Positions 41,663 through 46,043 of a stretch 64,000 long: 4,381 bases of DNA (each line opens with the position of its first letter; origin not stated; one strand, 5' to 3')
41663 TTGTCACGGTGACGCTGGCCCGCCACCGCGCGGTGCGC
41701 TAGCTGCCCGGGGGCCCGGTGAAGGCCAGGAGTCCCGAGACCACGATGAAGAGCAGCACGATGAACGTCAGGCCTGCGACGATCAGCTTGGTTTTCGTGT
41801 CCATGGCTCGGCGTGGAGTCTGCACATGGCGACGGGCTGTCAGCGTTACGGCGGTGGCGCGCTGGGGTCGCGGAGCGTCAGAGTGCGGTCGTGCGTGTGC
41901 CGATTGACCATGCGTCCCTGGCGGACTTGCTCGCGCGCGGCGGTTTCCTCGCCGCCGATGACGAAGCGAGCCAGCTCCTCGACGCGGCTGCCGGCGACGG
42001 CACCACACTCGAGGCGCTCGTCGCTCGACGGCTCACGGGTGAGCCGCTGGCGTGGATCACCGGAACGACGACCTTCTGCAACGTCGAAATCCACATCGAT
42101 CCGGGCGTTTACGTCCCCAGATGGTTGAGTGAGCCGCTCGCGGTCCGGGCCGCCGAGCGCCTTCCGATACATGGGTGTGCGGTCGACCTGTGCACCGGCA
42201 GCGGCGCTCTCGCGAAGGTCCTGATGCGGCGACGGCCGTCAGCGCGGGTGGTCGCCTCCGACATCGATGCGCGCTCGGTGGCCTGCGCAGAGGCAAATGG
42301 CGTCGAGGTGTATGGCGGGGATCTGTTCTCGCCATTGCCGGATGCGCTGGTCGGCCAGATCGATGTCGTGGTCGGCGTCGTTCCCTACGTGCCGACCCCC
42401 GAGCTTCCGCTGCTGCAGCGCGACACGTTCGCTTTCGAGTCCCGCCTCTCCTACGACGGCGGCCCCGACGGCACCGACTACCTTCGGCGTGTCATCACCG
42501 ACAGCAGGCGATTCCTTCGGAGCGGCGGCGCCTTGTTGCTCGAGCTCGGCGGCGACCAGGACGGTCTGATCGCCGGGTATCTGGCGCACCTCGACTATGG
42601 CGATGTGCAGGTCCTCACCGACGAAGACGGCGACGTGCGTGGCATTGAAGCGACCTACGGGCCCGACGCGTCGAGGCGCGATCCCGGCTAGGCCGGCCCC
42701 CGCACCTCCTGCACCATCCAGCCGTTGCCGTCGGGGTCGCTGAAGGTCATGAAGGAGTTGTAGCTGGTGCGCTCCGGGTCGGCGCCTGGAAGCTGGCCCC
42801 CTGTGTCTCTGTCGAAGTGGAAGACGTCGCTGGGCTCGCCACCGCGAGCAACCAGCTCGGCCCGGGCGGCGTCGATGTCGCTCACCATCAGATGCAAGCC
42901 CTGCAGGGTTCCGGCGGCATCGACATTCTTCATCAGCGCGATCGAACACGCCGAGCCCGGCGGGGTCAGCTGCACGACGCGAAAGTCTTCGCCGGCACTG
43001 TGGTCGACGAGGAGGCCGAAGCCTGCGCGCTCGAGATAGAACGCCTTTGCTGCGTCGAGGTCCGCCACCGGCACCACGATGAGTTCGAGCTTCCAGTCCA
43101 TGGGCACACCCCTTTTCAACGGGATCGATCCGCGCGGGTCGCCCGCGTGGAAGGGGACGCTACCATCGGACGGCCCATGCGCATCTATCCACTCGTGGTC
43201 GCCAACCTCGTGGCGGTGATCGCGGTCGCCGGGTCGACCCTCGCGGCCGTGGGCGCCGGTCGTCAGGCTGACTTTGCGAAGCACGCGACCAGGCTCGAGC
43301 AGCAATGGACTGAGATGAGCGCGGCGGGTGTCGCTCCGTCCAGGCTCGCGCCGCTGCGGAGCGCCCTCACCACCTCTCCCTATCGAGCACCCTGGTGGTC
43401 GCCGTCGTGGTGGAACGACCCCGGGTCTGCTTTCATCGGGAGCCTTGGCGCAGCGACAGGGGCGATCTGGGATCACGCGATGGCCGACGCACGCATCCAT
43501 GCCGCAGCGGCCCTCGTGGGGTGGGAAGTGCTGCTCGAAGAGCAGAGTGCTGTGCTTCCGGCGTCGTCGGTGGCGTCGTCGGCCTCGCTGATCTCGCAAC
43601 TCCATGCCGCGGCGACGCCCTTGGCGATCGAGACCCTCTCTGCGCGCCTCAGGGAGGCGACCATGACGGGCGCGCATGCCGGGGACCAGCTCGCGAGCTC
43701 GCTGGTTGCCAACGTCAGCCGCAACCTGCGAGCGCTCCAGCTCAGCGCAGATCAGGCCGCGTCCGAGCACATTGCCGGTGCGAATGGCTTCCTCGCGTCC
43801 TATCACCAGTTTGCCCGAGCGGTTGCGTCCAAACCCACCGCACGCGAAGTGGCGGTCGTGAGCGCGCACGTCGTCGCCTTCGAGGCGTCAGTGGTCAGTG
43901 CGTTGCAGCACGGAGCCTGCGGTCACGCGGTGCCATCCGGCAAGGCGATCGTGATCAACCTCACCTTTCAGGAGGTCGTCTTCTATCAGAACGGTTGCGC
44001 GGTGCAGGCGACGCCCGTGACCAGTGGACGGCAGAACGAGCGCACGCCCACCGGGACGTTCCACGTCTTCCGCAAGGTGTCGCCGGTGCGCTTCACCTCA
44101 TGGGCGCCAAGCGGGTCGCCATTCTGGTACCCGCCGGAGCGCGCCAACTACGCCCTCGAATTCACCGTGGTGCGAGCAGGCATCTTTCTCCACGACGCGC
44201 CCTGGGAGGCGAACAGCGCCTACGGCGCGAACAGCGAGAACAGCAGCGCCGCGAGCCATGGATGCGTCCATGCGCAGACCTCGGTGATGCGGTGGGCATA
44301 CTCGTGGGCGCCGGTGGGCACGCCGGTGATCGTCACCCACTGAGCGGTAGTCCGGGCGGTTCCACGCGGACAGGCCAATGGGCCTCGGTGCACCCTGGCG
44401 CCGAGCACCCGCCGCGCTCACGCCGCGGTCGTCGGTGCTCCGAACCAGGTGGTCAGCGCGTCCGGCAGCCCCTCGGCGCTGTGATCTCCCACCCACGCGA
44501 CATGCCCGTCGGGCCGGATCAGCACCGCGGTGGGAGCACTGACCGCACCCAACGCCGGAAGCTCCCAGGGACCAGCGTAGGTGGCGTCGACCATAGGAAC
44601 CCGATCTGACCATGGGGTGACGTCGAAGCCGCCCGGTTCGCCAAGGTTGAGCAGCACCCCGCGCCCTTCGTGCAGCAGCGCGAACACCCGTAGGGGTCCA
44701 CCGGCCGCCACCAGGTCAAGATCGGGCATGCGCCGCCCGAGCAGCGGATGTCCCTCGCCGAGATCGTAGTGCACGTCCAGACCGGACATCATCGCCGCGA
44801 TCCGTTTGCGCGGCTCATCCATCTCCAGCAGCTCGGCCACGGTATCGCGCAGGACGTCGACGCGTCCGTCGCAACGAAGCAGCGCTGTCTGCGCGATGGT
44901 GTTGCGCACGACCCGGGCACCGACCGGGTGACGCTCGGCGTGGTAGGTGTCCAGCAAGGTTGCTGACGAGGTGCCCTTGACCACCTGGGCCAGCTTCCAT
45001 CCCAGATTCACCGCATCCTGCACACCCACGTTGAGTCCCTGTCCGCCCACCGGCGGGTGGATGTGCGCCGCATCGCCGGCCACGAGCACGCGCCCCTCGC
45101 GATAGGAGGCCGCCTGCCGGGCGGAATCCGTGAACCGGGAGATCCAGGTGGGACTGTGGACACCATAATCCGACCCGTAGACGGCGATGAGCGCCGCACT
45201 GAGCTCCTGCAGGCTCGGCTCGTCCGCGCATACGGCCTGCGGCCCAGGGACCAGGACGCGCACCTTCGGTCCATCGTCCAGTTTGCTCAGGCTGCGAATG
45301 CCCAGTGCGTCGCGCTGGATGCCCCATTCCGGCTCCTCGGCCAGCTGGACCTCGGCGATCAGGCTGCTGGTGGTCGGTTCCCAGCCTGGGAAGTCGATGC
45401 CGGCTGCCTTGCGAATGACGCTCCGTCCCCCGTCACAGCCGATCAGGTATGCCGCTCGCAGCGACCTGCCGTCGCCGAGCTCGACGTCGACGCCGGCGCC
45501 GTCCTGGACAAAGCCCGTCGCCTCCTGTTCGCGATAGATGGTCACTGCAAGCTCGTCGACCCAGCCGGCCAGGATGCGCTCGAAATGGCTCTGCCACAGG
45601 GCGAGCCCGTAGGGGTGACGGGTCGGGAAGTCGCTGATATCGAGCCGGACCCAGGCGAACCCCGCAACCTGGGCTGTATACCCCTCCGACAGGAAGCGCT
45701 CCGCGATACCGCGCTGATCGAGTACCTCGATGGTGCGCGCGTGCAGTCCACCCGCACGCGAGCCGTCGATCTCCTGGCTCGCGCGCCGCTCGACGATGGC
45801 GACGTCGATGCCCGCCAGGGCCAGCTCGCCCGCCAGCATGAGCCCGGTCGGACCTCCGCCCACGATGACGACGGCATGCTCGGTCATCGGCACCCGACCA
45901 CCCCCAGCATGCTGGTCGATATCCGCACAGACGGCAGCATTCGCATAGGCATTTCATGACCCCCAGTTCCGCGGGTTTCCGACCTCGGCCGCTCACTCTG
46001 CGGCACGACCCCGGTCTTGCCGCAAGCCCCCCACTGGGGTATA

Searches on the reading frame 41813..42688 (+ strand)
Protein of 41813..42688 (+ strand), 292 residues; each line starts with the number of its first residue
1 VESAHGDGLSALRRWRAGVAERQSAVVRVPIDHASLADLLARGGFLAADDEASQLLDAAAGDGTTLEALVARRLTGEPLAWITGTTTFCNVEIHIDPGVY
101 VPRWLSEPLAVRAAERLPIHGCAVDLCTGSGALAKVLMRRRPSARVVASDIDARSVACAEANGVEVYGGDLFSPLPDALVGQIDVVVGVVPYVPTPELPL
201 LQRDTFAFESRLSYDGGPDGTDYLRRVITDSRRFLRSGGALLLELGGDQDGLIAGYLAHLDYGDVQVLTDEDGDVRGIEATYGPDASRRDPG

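Call 93: search_protein_families(library=pfam, proteins=[window:41813-42688:+], max_evalue=0.001)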
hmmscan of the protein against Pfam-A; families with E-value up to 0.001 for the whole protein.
window:41813-42688:+ (292 aa): 4 families
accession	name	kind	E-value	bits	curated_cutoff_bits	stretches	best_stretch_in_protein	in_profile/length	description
PF05175.20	MTS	-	3.3e-06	27.3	23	1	119-162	31-74/170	Methyltransferase small domain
PF13649.12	Methyltransf_25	-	3.6e-05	24.8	27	1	124-198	2-82/97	Methyltransferase domain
PF01728.25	FtsJ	-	0.00023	21.6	24.1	1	123-187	25-96/181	FtsJ-like methyltransferase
PF08241.18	Methyltransf_11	-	0.00061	20.8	21.2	0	125-187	2-65/95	Methyltransferase domain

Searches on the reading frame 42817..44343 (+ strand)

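Call 69: search_protein_families(library=pfam, proteins=[window:42817-44343:+], max_evalue=0.00001)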
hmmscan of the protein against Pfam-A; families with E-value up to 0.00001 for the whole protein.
window:42817-44343:+ (508 aa): 1 family
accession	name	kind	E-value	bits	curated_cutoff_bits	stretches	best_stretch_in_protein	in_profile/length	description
PF03734.19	YkuD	-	7.8e-20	72.4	23.4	1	376-506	2-146/146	L,D-transpeptidase catalytic domain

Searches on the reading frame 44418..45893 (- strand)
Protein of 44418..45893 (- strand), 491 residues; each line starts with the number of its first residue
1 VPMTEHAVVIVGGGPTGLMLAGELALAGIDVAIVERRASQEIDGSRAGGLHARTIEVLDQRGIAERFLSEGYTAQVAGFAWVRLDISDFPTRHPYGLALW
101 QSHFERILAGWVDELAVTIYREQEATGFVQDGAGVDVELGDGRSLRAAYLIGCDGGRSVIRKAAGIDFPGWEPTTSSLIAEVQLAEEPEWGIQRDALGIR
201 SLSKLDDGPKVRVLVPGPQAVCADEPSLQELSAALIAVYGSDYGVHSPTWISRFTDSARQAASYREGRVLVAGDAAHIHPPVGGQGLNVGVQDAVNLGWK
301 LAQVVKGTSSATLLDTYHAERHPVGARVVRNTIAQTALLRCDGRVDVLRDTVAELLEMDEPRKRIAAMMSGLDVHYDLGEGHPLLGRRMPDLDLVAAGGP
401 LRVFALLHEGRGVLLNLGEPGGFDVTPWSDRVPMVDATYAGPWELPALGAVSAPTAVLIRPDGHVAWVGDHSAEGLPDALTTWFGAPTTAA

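Call 69: search_protein_families(library=pfam, proteins=[window:44418-45893:-], max_evalue=0.00001)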
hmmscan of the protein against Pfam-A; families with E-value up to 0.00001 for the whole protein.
window:44418-45893:- (491 aa): 3 families
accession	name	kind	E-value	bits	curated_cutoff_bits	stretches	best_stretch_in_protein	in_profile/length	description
PF01494.25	FAD_binding_3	-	1.9e-86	290.9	22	1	7-332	3-349/349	FAD binding domain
PF21274.3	Rng_hyd_C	-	1.1e-27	96.9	27.5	1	382-487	1-107/107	Aromatic-ring hydroxylase, C-terminal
PF07992.20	Pyr_redox_2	-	1e-06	28.8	26.1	0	6-38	143-175/291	Pyridine nucleotide-disulphide oxidoreductase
